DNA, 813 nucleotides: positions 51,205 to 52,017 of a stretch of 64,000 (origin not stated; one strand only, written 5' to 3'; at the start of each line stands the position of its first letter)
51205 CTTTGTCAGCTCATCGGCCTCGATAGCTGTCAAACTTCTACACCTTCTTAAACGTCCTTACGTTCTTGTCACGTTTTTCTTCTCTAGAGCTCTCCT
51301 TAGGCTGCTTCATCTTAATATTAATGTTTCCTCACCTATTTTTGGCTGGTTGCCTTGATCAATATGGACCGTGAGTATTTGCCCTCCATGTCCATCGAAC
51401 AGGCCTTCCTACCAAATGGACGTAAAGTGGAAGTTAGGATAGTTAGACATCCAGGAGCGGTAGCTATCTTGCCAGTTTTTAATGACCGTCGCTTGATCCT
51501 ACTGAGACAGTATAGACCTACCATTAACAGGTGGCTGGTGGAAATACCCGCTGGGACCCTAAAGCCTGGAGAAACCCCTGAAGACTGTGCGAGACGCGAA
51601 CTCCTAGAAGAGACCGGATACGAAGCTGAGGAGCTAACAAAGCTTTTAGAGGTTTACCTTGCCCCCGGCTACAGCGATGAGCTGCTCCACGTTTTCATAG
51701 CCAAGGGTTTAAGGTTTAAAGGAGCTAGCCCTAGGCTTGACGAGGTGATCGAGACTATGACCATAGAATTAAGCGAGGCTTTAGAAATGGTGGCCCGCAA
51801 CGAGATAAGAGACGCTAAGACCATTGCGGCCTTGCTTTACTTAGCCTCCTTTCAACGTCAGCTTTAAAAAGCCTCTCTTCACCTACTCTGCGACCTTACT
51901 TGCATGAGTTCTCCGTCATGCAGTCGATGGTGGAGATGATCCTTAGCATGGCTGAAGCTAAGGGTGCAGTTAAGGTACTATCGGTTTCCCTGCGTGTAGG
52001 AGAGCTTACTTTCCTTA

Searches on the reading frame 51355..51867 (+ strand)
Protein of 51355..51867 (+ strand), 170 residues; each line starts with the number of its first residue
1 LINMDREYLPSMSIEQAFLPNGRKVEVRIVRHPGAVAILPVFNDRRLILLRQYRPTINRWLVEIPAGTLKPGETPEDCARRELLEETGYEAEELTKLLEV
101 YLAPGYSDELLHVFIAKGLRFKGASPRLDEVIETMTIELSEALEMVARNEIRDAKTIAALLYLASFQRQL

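Call 19: search_protein_families(library=pfam, proteins=[window:51355-51867:+])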
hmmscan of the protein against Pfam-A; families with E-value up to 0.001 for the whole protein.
window:51355-51867:+ (170 aa): 1 family
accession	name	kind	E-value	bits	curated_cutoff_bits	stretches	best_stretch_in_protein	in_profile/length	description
PF00293.34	NUDIX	-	4.5e-20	72.5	21.1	1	32-157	2-131/134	NUDIX domain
